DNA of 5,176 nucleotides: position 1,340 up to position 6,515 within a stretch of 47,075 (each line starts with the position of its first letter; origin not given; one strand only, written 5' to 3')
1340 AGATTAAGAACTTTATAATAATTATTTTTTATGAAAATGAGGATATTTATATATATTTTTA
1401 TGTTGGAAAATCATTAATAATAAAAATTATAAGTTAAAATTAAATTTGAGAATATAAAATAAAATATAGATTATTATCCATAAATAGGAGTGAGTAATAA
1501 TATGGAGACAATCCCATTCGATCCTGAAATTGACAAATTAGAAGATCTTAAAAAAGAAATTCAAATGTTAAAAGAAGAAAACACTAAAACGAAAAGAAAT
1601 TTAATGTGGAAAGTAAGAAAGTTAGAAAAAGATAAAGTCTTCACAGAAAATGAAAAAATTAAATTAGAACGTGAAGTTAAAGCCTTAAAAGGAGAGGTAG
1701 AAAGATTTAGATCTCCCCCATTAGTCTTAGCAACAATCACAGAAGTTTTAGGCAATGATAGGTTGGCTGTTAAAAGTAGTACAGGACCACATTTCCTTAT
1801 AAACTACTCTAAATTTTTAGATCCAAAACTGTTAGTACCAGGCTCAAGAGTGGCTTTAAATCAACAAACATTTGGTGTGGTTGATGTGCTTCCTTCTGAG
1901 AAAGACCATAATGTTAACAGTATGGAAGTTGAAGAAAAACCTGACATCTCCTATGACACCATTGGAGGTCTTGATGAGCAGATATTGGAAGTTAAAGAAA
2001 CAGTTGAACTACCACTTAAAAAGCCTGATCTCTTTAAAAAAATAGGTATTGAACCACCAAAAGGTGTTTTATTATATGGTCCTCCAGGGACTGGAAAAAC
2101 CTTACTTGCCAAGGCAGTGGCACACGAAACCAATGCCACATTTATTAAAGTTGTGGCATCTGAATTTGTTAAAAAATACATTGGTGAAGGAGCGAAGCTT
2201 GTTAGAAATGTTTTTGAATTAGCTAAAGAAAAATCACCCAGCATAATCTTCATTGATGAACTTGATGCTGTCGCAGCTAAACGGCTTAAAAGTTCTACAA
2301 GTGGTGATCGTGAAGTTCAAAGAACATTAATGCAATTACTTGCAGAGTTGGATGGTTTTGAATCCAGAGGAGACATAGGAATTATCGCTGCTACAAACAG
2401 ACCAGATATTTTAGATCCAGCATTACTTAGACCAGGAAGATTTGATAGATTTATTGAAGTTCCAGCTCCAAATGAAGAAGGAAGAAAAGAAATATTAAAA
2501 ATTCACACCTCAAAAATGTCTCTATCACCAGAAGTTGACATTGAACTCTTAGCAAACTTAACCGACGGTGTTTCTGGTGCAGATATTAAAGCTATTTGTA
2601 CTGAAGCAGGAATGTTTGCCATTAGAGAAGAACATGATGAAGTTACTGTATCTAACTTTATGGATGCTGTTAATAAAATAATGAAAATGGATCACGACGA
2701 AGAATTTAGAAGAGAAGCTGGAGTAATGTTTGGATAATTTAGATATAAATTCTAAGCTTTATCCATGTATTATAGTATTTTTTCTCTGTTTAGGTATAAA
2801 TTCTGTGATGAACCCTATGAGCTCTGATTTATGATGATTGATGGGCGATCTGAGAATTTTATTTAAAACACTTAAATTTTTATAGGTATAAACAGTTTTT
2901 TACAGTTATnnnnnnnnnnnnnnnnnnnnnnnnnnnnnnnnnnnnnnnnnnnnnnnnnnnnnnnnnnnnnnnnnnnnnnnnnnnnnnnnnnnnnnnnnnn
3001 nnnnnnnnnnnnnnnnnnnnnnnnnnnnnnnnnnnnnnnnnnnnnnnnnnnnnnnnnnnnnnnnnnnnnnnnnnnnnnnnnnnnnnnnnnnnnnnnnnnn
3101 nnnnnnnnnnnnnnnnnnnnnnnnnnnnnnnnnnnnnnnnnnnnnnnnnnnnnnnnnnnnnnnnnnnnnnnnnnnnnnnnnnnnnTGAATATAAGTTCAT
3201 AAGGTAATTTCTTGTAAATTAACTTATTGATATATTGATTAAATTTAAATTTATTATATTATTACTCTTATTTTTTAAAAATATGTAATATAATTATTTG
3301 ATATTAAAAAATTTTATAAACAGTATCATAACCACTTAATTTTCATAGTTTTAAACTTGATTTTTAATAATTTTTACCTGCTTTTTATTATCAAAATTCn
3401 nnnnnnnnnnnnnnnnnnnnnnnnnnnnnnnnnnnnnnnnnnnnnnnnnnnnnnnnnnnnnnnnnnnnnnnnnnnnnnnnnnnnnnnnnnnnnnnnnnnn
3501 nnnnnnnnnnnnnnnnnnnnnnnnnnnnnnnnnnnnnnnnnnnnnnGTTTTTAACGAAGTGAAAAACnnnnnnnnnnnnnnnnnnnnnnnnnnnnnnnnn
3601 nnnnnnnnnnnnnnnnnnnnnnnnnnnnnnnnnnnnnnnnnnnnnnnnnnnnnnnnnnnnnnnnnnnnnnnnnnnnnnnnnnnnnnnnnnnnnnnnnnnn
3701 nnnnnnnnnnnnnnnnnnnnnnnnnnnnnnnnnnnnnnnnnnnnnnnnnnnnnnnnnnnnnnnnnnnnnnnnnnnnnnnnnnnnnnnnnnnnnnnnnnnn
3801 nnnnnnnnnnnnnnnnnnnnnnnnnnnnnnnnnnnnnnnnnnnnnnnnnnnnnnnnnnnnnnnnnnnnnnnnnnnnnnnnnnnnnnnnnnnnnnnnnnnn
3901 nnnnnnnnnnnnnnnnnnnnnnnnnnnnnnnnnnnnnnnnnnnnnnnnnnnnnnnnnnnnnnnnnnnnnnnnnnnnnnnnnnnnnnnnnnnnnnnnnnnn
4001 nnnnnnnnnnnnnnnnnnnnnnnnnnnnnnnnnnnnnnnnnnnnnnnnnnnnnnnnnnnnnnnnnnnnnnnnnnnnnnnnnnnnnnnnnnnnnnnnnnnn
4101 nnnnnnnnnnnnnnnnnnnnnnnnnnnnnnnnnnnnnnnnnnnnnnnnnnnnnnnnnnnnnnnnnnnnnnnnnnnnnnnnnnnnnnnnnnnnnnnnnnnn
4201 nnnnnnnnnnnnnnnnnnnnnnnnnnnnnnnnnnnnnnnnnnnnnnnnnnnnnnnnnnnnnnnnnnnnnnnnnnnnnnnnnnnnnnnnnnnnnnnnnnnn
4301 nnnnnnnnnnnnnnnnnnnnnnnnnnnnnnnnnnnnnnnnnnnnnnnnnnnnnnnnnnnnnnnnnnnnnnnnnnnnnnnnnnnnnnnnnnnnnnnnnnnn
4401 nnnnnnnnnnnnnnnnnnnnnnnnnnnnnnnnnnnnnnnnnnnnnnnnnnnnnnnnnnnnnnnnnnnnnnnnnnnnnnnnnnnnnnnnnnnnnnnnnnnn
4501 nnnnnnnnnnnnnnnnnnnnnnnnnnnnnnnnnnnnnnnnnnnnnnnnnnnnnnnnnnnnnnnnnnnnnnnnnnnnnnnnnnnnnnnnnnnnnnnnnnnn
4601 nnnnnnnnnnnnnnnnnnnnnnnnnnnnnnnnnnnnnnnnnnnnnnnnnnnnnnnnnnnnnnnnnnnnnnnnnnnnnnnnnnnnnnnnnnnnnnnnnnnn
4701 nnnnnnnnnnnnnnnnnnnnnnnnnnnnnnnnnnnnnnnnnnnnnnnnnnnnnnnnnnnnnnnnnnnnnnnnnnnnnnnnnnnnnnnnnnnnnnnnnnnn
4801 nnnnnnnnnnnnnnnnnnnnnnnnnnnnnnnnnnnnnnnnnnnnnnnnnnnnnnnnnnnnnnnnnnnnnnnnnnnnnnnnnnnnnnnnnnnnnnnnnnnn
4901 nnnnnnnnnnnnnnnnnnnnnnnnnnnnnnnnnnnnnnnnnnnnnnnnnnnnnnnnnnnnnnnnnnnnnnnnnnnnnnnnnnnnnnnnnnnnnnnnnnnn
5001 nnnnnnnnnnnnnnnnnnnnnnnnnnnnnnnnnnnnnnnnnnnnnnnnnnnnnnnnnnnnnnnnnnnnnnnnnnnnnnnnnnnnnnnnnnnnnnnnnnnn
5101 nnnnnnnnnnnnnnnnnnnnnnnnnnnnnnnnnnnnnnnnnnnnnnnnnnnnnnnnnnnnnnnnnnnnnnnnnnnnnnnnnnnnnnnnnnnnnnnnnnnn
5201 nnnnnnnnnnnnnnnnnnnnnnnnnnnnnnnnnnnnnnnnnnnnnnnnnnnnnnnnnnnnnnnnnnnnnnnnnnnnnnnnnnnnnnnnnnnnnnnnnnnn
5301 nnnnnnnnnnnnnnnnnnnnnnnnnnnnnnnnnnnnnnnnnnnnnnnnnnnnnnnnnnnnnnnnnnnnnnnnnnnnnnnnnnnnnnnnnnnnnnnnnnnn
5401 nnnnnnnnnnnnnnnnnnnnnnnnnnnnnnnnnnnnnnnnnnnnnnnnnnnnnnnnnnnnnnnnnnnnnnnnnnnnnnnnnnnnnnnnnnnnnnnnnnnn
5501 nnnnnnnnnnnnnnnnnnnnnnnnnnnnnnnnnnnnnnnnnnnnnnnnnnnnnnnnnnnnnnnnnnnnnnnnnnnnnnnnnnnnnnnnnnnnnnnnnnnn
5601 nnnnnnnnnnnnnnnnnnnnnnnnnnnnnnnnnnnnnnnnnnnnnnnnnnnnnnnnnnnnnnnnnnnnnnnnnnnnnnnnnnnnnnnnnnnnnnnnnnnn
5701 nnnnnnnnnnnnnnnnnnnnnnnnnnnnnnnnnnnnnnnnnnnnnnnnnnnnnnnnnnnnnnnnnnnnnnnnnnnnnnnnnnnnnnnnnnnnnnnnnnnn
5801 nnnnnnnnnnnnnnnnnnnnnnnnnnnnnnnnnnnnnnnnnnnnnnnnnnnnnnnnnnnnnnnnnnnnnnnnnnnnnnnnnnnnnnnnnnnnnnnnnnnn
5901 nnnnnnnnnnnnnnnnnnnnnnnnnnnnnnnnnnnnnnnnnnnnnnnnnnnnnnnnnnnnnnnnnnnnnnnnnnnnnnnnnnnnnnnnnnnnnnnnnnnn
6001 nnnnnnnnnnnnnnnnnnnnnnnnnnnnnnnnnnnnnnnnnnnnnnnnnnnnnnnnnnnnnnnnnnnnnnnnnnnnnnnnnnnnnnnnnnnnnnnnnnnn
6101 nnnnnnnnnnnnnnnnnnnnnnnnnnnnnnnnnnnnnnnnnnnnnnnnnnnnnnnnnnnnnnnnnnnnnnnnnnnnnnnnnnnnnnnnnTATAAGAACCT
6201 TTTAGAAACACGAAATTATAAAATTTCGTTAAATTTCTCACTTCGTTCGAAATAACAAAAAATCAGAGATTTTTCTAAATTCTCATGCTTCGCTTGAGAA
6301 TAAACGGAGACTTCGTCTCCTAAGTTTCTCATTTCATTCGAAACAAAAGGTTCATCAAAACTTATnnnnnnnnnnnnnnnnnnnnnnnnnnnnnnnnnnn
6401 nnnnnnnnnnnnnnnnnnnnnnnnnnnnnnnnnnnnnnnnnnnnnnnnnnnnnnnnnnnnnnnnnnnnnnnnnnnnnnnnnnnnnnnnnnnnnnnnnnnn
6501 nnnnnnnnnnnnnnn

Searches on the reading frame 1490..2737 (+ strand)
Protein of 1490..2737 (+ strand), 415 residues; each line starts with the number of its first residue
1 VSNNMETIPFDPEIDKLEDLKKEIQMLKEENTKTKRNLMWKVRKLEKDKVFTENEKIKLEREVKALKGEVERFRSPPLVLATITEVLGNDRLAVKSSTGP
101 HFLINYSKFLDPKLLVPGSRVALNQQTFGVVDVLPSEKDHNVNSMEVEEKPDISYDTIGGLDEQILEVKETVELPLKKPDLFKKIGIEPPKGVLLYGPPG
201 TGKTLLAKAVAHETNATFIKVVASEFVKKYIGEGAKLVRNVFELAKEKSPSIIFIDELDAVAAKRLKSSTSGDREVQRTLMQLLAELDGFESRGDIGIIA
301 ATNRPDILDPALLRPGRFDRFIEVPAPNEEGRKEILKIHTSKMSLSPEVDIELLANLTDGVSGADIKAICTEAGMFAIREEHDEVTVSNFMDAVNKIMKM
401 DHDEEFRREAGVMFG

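Call 62: search_protein_families(library=pfam, proteins=[window:1490-2737:+], max_evalue=0.001)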
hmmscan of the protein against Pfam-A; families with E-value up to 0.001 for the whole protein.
window:1490-2737:+ (415 aa): 11 families
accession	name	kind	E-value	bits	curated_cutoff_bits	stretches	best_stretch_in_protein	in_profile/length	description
PF00004.35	AAA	-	3.2e-46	157.5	21.2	1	193-325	1-130/131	ATPase family associated with various cellular activities (AAA)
PF17862.7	AAA_lid_3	-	2.2e-14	53.1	27.2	1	349-391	2-44/45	AAA+ lid domain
PF16450.11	Prot_ATP_ID_OB_C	-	2.3e-12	47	23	1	81-135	2-56/56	Proteasomal ATPase OB C-terminal domain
PF07728.20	AAA_5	-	5.6e-07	30.1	22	1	192-313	1-136/139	AAA domain (dynein-related subfamily)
PF07724.20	AAA_2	-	6.3e-07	30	27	1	193-284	6-99/166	AAA domain (Cdc48 subfamily)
PF13191.12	AAA_16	-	1.3e-06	29.5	32.6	1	181-218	15-55/167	AAA ATPase domain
PF05496.18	RuvB_N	-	7.4e-06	26.3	27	1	191-261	34-96/159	Holliday junction DNA helicase RuvB P-loop domain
PF05673.19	DUF815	-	1.3e-05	24.9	23.8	1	188-272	51-134/249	Protein of unknown function (DUF815)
PF13401.12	AAA_22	-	3.8e-05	24.4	27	1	193-249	8-62/130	AAA domain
PF20720.3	nSTAND3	-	0.00027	21.1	27.2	1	193-339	20-152/155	Novel STAND NTPase 3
PF13521.12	AAA_28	-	0.00044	20.9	27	1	193-240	2-45/164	AAA domain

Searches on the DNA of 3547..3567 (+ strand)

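Call 31: build_rna_model(alignment_id=A2, structure=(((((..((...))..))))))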
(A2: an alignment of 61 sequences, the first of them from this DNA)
Model R1 built from alignment A2 (61 sequences, 21 columns); structure: as given.
model positions 21; base pairs 7; branch points 0; effective number of sequences 61; information 1.462 bits per position. Calibrated on 0.2 Mb of random sequence (short: E-values are rough).
structure used (alignment columns):
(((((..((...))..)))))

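Call 32: search_with_rna_model(model_id=R1, sources=[window, L002, L005, L006, L007, L008, L009, L010, L011, L013, L014, L015, L016, L017, L018, L021, L022, L023, L024, L026, L027, L028, L029, L030, L031, L032, L034], max_evalue=10, make_alignment=true)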
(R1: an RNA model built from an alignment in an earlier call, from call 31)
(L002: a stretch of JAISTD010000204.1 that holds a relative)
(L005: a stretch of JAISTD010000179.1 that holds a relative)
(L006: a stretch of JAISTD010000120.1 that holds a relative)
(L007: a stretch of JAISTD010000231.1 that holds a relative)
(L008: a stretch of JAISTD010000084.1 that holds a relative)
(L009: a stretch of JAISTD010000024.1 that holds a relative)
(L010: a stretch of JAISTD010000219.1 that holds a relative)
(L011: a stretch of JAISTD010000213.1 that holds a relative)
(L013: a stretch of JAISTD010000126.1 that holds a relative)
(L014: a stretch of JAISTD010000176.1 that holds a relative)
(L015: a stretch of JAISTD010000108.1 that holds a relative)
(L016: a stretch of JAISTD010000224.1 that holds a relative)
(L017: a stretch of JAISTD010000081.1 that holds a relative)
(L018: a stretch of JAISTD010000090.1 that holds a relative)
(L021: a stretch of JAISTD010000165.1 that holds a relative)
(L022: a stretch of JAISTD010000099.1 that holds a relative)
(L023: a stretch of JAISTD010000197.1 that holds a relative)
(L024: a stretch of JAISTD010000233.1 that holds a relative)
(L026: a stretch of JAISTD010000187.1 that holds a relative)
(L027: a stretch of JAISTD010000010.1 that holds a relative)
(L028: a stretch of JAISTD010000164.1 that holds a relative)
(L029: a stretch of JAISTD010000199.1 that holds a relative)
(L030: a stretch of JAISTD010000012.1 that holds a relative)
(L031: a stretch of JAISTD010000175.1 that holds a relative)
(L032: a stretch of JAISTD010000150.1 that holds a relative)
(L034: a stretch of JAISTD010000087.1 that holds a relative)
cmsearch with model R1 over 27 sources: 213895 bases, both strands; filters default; matches with E-value up to 10: 84.
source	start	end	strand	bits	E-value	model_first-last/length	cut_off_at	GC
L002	2405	2425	-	37.6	1.1e-06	1-21/21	no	0.38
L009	2657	2677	-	37.6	1.1e-06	1-21/21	no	0.38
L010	6977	6997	-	37.6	1.1e-06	1-21/21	no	0.38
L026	2642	2662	-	37.6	1.1e-06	1-21/21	no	0.38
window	23737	23757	+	36.6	2e-06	1-21/21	no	0.29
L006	7974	7994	-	36.6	2e-06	1-21/21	no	0.29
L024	6207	6227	+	36.6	2e-06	1-21/21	no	0.29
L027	3906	3926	+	36.6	2e-06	1-21/21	no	0.29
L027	4040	4060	+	36.6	2e-06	1-21/21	no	0.29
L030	2505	2525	-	36.6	2e-06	1-21/21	no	0.29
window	6233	6253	-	35.7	3.4e-06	1-21/21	no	0.33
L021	4262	4282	-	35.7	3.4e-06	1-21/21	no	0.33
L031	6881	6901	-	35.7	3.4e-06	1-21/21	no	0.33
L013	4146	4166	-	35.6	3.7e-06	1-21/21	no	0.33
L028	1740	1760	+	35.6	3.7e-06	1-21/21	no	0.33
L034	7109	7129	-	35.6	3.7e-06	1-21/21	no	0.33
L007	1503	1523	-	34.8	6e-06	1-21/21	no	0.48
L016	4993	5013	+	34.8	6e-06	1-21/21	no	0.48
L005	7508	7528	-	34.6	6.8e-06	1-21/21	no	0.33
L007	1639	1659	-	34.6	6.8e-06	1-21/21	no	0.33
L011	1143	1163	-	34.6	6.8e-06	1-21/21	no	0.33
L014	2246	2266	-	34.6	6.8e-06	1-21/21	no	0.33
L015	2510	2530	+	34.6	6.8e-06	1-21/21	no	0.33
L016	4822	4842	+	34.6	6.8e-06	1-21/21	no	0.33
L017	5040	5060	-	34.6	6.8e-06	1-21/21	no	0.33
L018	701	721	+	34.6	6.8e-06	1-21/21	no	0.33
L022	1371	1391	+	34.6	6.8e-06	1-21/21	no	0.33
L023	2016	2036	-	34.6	6.8e-06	1-21/21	no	0.33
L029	1050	1070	+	34.6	6.8e-06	1-21/21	no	0.33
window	3756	3776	+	33.7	1.2e-05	1-21/21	no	0.33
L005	7550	7570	-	33.7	1.2e-05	1-21/21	no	0.33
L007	1554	1574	-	33.7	1.2e-05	1-21/21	no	0.33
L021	4309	4329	-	33.7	1.2e-05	1-21/21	no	0.33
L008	215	235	+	33.7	1.2e-05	1-21/21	no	0.33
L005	6602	6622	+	33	1.8e-05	1-21/21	no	0.52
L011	949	969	-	32.1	3.2e-05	1-21/21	no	0.52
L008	882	902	+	32.1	3.3e-05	1-21/21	no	0.33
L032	1018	1038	-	31.9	3.7e-05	1-21/21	no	0.29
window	3638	3658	+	31.9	3.8e-05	1-21/21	no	0.29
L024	7263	7283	-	31.9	3.8e-05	1-21/21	no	0.24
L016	4947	4967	+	31.6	4.4e-05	1-21/21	no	0.24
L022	1413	1433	+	31.5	4.8e-05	1-21/21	no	0.33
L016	4906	4926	+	31.1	6.1e-05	1-21/21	no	0.38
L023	2058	2078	-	30.9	6.9e-05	1-21/21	no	0.38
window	3869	3889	+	30.8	7.5e-05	1-21/21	no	0.29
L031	6929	6949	-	30.5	9.2e-05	1-21/21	no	0.38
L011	1273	1293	+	30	0.00012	1-21/21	no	0.33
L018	44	64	-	30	0.00012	1-21/21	no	0.33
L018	609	629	-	30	0.00012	1-21/21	no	0.33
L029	1129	1149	+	29.9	0.00013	1-21/21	no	0.38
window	3547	3567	+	28.8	0.00026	1-21/21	no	0.29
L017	6132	6152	-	28.6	0.0003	1-21/21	no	0.38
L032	1107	1127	-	27.5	0.00058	1-21/21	no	0.33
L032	1071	1091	-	26.3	0.0012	1-21/21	no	0.43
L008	924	944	+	24.2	0.0045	1-21/21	no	0.29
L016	962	982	+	23.5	0.0072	1-21/21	no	0.38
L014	2325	2345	-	19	0.11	1-21/21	no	0.38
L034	7151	7170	-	18.3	0.18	1-21/21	no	0.5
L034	7068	7087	-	18.3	0.19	1-21/21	no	0.55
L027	4137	4156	+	15.6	0.99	1-21/21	no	0.35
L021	4710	4730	-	15.2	1.2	1-21/21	no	0.19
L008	839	859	+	14.4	2.1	1-21/21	no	0.48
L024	3791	3828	-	14.3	2.1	1-21/21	no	0.26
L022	5355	5380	+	13.9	2.9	1-21/21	no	0.27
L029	1092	1112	+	13.4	3.9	1-21/21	no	0.38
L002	105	119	+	13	4.9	4-18/21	no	0.2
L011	4188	4200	+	13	5.1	1-21/21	no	0.15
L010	6562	6593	+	12.4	7.1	1-21/21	no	0.19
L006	7070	7092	-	12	9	1-21/21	no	0.35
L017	1218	1234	-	11.9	9.9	1-21/21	no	0.18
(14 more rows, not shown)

Alignment A3: 84 matches aligned to the model, 39 columns, each read 5' to 3' on its own strand. Consensus structure (alignment columns), stored with it:
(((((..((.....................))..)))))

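Call 38: search_with_rna_model(model_id=R1, sources=[L035, L036, L037, L038, L039, L040, L041, L042, L043, L044, L003, L004, L012, L019, L020, L025, L033], max_evalue=1)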
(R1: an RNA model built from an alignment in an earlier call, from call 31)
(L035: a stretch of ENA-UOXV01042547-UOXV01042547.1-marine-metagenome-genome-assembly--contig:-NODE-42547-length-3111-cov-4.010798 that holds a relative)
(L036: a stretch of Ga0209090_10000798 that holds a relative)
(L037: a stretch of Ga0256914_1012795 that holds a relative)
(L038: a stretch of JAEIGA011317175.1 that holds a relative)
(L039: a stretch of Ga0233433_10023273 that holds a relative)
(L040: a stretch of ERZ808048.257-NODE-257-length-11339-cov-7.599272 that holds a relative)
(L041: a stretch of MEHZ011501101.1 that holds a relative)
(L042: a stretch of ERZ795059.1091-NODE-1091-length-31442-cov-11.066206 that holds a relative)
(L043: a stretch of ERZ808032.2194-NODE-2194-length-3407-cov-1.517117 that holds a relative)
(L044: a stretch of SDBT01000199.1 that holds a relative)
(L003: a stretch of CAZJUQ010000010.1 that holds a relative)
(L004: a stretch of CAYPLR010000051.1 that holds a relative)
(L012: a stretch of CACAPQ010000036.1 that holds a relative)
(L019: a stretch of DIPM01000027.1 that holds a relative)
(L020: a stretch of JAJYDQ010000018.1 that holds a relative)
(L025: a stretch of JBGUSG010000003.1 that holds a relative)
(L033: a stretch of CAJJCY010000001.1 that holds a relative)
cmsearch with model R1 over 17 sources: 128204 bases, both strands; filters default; matches with E-value up to 1: 19.
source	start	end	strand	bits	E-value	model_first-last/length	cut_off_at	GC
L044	5755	5775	+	36.6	1.2e-06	1-21/21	no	0.29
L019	1063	1083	-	36.6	1.2e-06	1-21/21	no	0.29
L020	6342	6362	+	35.7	2.1e-06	1-21/21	no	0.33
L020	2018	2038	+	31.8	2.4e-05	1-21/21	no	0.29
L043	2816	2836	-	31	3.8e-05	1-21/21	no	0.24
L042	1432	1452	+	30.6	5.2e-05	1-21/21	no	0.19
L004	2523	2543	-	30.6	5.2e-05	1-21/21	no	0.19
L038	1048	1068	+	27.3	0.00041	1-21/21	no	0.19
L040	1228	1248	+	27.3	0.00041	1-21/21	no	0.19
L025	6070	6090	-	27.3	0.00041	1-21/21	no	0.19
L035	1569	1589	+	23.9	0.0033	1-21/21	no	0.29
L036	8741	8761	-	23.9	0.0033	1-21/21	no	0.29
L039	905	925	+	23.9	0.0033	1-21/21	no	0.29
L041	8000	8020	+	23.9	0.0033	1-21/21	no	0.29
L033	5663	5683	-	23.9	0.0033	1-21/21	no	0.29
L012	2035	2055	-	23.7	0.0037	1-21/21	no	0.29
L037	1629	1649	+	21.5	0.014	1-21/21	no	0.24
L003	269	289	-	21.5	0.014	1-21/21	no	0.24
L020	2078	2104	-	16.7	0.29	1-21/21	no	0.48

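Call 47: search_with_rna_model(model_id=R1, sources=[L045, L046, L047, L048, L049, L050, L051, L052], max_evalue=1)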
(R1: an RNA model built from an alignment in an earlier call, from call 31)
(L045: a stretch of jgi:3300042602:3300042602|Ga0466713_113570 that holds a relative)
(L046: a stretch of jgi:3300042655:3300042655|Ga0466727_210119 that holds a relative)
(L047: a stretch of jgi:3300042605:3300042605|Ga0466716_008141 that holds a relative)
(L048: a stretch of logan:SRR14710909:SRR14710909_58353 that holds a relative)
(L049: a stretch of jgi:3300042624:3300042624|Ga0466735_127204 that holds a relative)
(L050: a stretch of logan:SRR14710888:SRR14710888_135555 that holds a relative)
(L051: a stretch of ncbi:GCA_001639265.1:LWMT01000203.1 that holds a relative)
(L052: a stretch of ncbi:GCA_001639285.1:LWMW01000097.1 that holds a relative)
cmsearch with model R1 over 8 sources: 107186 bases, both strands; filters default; matches with E-value up to 1: 0.
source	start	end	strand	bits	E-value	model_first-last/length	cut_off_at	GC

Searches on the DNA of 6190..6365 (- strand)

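Call 75: search_dna_similar(query=window:6190-6365:-, collection=phages, mode=distant, max_evalue=0.001, max_rows=5)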
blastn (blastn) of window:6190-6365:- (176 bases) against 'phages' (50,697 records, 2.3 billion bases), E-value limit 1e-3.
No match.

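Call 76: search_dna_similar(query=window:6190-6365:-, collection=plasmids, mode=distant, max_evalue=0.001, max_rows=5)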
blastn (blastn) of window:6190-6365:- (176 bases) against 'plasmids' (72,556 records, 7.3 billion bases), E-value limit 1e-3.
No match.
